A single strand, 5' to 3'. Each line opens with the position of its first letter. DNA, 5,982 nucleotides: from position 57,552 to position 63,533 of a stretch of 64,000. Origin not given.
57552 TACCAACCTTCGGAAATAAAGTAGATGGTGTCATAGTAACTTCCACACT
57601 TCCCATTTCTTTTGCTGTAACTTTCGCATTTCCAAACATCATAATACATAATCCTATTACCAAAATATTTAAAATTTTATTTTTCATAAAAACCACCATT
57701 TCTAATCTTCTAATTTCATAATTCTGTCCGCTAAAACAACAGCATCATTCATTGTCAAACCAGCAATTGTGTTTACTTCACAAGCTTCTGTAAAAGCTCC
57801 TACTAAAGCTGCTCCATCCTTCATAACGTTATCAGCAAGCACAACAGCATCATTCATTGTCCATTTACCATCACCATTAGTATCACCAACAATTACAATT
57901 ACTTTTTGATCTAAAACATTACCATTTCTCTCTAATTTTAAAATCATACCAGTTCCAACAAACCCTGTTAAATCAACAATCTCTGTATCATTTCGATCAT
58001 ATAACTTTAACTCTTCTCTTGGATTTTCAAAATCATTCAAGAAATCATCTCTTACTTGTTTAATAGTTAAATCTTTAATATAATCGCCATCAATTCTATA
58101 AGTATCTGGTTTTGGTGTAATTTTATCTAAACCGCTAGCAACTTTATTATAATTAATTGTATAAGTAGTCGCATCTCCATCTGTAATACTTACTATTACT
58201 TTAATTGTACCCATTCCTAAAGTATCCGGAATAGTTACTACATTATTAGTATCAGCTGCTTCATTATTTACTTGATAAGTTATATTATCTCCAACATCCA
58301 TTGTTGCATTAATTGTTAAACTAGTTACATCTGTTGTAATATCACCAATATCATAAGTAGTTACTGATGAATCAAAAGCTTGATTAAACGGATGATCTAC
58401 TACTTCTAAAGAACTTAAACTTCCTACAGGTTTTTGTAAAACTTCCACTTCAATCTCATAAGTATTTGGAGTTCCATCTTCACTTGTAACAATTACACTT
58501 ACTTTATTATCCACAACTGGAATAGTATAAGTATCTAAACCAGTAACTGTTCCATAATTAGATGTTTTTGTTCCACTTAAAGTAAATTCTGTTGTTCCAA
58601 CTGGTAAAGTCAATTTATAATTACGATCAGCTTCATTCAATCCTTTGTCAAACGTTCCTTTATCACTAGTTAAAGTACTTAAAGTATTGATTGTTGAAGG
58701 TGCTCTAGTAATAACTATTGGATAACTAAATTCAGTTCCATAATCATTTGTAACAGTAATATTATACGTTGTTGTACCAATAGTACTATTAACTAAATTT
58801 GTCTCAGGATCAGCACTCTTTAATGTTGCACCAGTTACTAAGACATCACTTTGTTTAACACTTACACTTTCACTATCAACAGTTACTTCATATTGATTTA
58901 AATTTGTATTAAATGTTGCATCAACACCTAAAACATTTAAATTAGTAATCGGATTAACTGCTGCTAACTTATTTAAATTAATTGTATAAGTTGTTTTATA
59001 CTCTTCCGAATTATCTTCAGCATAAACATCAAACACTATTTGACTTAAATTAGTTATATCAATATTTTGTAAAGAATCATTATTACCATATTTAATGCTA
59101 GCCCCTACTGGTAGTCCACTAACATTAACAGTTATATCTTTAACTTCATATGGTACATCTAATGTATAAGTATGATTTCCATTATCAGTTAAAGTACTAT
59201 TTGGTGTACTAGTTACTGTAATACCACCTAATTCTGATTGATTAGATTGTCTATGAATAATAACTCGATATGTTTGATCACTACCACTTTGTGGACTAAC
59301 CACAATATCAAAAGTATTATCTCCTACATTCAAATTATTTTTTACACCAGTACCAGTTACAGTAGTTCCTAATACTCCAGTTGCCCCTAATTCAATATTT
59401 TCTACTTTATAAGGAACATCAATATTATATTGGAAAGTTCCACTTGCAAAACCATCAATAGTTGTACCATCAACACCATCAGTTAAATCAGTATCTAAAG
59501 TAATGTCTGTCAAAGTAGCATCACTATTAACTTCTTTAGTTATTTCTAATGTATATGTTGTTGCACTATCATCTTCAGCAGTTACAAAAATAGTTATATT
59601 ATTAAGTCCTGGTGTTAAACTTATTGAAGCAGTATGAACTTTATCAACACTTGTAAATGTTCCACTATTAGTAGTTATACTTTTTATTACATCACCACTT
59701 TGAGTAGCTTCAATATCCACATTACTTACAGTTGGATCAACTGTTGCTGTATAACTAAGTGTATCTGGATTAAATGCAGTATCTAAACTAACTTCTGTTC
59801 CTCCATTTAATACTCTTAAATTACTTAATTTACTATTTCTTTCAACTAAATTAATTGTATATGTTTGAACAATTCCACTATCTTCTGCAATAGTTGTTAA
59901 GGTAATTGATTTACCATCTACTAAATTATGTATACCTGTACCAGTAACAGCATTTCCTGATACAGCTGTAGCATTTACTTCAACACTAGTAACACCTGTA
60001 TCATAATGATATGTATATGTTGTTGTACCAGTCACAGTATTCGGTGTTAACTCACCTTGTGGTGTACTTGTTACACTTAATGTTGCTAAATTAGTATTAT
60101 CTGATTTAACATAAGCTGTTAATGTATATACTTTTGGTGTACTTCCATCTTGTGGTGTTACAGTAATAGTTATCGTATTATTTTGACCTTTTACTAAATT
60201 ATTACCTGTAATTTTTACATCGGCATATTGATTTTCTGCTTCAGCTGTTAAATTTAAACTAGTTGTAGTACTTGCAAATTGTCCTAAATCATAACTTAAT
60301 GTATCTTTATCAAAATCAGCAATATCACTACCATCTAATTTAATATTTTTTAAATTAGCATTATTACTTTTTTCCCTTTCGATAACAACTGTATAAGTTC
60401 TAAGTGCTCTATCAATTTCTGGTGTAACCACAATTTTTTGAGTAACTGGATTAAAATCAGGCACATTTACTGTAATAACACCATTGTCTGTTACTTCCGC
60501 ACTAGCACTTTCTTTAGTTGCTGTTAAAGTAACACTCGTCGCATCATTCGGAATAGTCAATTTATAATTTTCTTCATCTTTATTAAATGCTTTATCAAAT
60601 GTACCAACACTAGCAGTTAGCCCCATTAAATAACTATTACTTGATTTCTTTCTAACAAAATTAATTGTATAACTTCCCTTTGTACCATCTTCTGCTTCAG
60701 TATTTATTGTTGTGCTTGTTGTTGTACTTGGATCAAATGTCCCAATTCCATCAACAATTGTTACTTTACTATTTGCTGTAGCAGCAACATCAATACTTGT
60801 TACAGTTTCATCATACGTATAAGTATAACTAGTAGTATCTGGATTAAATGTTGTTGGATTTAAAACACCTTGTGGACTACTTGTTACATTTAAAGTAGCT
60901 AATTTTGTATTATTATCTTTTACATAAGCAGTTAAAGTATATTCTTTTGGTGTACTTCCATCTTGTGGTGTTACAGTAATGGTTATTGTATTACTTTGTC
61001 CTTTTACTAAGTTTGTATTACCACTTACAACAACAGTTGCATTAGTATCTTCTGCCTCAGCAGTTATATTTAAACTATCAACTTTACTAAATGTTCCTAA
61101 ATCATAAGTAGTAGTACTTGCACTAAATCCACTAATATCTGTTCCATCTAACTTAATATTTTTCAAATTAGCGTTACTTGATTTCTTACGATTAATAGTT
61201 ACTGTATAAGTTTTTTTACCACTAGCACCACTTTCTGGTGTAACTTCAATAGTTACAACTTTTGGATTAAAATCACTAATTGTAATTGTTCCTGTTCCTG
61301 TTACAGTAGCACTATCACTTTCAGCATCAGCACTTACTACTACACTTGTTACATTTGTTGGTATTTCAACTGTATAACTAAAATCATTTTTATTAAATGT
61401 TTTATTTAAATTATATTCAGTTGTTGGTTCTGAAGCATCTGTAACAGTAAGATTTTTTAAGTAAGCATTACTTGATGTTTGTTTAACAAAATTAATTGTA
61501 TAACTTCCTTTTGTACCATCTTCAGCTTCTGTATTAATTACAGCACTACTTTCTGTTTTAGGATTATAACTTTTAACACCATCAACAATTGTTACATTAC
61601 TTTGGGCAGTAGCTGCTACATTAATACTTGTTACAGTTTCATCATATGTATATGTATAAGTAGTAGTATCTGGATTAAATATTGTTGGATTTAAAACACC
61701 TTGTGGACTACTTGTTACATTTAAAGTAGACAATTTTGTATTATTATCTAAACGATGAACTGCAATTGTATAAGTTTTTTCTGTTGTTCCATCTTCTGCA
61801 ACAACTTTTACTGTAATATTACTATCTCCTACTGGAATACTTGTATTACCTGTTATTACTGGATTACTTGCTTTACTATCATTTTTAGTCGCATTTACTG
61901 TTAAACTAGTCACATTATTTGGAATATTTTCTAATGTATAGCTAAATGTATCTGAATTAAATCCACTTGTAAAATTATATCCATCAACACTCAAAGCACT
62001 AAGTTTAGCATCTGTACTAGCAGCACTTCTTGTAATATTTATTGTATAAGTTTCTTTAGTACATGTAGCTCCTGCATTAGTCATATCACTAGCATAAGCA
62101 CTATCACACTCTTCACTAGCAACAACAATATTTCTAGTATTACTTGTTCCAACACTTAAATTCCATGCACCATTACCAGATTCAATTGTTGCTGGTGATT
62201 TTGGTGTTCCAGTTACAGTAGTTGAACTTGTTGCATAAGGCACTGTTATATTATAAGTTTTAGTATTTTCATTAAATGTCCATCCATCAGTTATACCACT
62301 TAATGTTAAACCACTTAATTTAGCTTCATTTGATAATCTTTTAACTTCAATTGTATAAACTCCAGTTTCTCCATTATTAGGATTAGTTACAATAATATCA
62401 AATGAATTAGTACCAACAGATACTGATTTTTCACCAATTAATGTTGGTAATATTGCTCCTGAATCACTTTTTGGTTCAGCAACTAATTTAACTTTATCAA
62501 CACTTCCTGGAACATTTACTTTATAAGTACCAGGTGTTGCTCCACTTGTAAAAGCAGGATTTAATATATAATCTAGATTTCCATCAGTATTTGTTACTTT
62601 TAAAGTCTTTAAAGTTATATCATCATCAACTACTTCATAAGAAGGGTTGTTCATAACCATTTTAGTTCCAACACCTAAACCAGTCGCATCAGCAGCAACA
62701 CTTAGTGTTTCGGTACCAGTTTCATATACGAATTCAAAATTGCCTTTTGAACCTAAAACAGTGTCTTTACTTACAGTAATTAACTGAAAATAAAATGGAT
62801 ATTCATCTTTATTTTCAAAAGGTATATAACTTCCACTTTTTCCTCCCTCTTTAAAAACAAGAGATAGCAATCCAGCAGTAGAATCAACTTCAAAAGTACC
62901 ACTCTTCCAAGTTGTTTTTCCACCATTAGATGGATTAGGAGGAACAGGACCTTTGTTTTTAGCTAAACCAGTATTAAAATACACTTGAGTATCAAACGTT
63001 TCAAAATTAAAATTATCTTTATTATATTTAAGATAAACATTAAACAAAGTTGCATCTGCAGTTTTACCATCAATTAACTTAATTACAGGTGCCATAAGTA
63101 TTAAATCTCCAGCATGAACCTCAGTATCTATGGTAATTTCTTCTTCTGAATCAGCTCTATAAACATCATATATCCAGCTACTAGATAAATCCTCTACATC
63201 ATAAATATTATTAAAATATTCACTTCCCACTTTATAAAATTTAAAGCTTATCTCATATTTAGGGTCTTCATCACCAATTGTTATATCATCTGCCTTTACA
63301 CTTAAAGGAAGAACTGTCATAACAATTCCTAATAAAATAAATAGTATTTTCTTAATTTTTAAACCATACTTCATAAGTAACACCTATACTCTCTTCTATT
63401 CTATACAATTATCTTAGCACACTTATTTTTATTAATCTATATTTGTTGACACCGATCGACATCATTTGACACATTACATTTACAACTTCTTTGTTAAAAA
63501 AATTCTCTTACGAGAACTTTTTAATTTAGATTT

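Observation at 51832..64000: Non-cellulosomal cohesin-dockerin surface assembly built on cadherin-like repeats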

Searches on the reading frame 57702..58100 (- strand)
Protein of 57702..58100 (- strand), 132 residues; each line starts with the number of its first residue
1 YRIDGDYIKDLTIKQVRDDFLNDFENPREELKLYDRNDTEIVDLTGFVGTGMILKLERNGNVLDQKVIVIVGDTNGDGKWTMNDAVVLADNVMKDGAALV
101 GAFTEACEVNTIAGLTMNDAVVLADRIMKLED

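Call 10: search_solved_structures(query=window:57702-58100:-, max_evalue=10, show_alignments=2)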
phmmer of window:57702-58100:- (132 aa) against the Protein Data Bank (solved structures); distinct sequences matched with E-value up to 10: 17.
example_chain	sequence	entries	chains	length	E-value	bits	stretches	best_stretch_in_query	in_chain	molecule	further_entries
2y3n_B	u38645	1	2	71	0.022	17.8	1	69-127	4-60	CELLULOSOMAL FAMILY-48 PROCESSIVE GLYCOSIDE HYDROLASE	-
1daq_A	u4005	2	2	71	0.19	14.7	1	70-128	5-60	ENDOGLUCANASE SS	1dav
2mte_A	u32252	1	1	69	0.19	14.7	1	70-129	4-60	Cellulose 1,4-beta-cellobiosidase (reducing end) CelS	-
4uyq_B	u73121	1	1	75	0.3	14.1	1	70-126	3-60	Cellulosomal scaffoldin adaptor protein B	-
4uyp_B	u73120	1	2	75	0.33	13.9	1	70-128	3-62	Cellulosomal scaffoldin adaptor protein B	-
5e6p_B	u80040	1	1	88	0.42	13.6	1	63-118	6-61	Rho guanine nucleotide exchange factor 11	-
5tyt_A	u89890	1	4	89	0.43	13.6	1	63-118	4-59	Rho guanine nucleotide exchange factor 11, C-X-C chemokine receptor type 2 chimera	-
2dls_A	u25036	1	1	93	0.54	13.3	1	64-118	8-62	Rho guanine nucleotide exchange factor 11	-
2omj_A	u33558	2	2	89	0.54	13.2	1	63-105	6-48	Rho guanine nucleotide exchange factor 12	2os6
6ejq_A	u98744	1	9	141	0.63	13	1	81-131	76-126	Terminase small subunit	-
6v1i_A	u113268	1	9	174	0.79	12.7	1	82-131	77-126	Small terminase protein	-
4xvn_A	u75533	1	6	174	0.81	12.7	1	82-131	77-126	Small terminase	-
4tse_A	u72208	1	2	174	0.98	12.4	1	51-103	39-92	E3 ubiquitin-protein ligase MIB1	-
1xhc_A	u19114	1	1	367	1.1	12.3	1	67-102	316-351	NADH oxidase /nitrite reductase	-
6z1p_AJ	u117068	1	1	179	1.1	12.3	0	6-30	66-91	Ribosomal protein L51/S25/CI-B8 domain protein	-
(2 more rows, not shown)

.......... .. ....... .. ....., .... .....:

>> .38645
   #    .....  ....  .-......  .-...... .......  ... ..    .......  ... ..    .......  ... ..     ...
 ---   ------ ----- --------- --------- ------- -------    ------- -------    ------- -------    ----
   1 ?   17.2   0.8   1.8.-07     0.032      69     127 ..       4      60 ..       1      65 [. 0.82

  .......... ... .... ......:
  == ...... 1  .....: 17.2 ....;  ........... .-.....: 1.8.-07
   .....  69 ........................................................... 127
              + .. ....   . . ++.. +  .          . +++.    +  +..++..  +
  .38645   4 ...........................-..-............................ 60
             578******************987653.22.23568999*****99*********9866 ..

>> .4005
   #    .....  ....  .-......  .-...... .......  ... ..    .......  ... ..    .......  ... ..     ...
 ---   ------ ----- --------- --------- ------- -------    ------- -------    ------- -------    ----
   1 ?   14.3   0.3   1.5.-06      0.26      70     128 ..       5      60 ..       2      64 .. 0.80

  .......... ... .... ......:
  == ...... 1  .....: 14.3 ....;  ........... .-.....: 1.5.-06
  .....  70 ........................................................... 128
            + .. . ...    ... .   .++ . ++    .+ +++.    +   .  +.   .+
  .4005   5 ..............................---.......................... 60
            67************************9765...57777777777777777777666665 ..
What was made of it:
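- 57705..58142 (-): X module (about 57900-58142) and class-G dockerin (57705-57899) of the giant. The first F-hand is intact (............). The second has lost its calcium loop (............) but keeps an identical helix. The best PDB match is dockerin 2y3n_B (E=0.022, call 10).
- Checked: Its best PDB match is the dockerin 2y3n_B at E=0.022, and four of the next five matches are also dockerins (call 10).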

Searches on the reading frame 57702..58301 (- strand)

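Call 8: search_protein_families(library=pfam, proteins=[window:57702-58301:-], max_evalue=10)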
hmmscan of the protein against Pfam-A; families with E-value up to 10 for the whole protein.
window:57702-58301:- (199 aa): 5 families
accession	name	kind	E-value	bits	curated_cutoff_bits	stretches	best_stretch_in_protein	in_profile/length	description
PF22412.1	TerS_C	-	0.0083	16.8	27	1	150-198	21-69/79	Phage G20C small terminase C-terminal domain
PF22671.1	Gp18_domIII_N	-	0.12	13.1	27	1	21-46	3-28/58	Tail sheath protein Gp18 domain III N-terminal region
PF08644.17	SPT16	-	0.14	13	25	1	32-91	25-82/112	FACT complex subunit (SPT16/CDC68)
PF08495.15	FIST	-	0.15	12.3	23.2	1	128-179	110-161/189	FIST N domain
PF15004.11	MYEOV2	-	2.4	9.1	27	1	81-93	39-51/57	Myeloma-overexpressed-like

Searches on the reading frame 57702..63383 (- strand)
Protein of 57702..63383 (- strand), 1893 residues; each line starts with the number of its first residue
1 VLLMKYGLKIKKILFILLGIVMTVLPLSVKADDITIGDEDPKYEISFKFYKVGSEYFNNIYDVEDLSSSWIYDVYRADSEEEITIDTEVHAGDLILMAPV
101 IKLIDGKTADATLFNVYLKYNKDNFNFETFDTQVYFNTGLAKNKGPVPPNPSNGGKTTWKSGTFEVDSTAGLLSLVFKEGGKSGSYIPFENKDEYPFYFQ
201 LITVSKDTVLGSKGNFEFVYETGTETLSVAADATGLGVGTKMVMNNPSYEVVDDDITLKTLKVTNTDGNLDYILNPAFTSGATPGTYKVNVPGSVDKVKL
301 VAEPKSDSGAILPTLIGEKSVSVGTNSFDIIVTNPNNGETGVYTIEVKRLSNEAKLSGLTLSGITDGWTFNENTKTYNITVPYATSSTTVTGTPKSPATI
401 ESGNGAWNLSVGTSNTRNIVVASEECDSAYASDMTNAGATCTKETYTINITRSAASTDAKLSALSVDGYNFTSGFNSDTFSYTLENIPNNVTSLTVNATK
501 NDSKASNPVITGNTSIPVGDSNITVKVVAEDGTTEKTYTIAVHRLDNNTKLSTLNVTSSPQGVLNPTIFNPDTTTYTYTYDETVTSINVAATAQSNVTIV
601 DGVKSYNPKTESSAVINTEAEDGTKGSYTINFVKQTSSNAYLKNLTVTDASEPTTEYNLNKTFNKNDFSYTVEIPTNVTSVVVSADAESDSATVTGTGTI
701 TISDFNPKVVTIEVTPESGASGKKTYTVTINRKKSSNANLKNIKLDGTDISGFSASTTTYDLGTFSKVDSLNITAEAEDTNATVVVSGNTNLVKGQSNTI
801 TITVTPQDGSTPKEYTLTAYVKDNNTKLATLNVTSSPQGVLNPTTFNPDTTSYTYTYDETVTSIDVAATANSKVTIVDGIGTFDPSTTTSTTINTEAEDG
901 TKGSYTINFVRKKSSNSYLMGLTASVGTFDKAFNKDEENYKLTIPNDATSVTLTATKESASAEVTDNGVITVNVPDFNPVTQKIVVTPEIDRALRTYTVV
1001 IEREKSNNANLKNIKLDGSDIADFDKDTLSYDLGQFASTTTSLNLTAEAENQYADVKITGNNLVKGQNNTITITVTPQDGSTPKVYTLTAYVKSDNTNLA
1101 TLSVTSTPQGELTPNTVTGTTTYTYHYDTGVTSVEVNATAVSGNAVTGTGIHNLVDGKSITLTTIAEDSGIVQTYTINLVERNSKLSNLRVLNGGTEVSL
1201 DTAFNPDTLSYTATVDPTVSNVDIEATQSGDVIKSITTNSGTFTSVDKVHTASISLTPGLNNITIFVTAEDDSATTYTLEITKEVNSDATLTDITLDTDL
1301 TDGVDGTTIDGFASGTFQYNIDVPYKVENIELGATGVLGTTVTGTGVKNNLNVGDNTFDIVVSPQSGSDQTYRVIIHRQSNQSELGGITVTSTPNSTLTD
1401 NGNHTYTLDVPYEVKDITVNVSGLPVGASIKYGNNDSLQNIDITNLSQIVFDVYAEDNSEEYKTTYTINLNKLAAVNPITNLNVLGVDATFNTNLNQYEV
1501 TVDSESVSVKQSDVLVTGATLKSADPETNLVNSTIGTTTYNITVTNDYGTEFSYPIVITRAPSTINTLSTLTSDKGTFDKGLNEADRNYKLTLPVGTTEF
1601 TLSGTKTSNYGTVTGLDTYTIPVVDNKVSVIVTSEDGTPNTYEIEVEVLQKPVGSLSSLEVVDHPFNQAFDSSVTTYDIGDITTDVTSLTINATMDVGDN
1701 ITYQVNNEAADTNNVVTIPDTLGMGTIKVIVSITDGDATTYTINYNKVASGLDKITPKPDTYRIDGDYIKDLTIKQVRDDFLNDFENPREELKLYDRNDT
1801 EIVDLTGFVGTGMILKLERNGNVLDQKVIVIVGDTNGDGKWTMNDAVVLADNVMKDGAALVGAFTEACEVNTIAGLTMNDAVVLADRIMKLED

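Call 5: search_protein_families(library=pfam, proteins=[window:57702-63383:-], max_evalue=0.01)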
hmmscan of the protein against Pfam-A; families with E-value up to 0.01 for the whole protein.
window:57702-63383:- (1893 aa): 1 family
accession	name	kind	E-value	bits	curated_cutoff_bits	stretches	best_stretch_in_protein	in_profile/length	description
PF12733.13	Cadherin-like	-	1.3e-88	292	24.2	10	1199-1283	5-88/89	Cadherin-like beta sandwich domain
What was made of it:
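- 58143..62612 (-): Stalk of the giant: 16 cadherin-like beta-sandwich repeats (aa 258-1747). Pfam Cadherin-like scores 292 bits (call 5).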

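Call 6: search_protein_families(library=ncbifam, proteins=[window:57702-63383:-], max_evalue=0.01)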
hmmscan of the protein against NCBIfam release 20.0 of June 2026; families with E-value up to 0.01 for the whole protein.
window:57702-63383:- (1893 aa): 0 families

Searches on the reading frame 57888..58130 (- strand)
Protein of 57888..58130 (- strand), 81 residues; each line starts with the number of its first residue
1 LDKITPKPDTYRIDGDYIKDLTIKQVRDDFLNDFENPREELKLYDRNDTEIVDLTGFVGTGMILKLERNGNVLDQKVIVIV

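Call 85: search_solved_structures(query=A9, max_evalue=10, show_alignments=1)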
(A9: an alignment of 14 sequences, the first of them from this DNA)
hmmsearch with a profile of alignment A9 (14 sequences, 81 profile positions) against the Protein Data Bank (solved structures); distinct sequences matched with E-value up to 10: 2.
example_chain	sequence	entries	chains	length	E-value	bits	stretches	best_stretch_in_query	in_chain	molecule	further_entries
6fwy_A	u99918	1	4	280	0.57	13.4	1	40-65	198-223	B-type Cna protein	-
2ggz_A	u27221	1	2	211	0.87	12.8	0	40-65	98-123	Guanylyl cyclase-activating protein 3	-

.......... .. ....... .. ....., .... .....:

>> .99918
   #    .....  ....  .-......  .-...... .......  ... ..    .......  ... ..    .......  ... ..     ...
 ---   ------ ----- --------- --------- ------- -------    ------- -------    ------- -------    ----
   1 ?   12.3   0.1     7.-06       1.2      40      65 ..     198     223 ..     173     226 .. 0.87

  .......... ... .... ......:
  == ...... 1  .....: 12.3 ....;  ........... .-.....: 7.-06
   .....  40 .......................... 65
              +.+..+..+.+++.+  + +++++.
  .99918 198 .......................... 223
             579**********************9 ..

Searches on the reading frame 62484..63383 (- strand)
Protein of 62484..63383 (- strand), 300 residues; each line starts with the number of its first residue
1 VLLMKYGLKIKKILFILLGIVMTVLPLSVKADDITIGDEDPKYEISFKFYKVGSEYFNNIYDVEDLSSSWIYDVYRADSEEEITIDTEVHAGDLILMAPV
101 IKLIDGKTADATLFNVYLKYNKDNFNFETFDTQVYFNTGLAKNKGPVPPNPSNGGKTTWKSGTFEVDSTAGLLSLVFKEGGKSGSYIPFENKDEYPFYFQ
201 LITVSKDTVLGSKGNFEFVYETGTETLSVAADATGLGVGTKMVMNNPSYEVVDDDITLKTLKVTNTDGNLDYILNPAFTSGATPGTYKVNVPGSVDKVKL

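Call 8: search_protein_families(library=pfam, proteins=[window:62484-63383:-], max_evalue=10)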
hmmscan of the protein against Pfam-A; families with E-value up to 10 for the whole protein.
window:62484-63383:- (300 aa): 1 family
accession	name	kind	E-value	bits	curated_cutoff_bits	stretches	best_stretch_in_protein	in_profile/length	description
PF00712.24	DNA_pol3_beta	-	0.08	13.5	24.4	1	99-145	16-62/120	DNA polymerase III beta subunit, N-terminal domain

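Call 20: search_solved_structures(query=A2, max_evalue=10, show_alignments=1)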
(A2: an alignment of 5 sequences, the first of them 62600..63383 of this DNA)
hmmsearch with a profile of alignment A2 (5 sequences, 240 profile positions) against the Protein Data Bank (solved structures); distinct sequences matched with E-value up to 10: 2.
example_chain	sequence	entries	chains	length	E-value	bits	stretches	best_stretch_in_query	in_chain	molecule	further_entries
5w6p_A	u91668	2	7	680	0.51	13.2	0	153-222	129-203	tailspike protein 2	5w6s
6w4q_A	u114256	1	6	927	1.8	11.4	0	153-222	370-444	Tail fiber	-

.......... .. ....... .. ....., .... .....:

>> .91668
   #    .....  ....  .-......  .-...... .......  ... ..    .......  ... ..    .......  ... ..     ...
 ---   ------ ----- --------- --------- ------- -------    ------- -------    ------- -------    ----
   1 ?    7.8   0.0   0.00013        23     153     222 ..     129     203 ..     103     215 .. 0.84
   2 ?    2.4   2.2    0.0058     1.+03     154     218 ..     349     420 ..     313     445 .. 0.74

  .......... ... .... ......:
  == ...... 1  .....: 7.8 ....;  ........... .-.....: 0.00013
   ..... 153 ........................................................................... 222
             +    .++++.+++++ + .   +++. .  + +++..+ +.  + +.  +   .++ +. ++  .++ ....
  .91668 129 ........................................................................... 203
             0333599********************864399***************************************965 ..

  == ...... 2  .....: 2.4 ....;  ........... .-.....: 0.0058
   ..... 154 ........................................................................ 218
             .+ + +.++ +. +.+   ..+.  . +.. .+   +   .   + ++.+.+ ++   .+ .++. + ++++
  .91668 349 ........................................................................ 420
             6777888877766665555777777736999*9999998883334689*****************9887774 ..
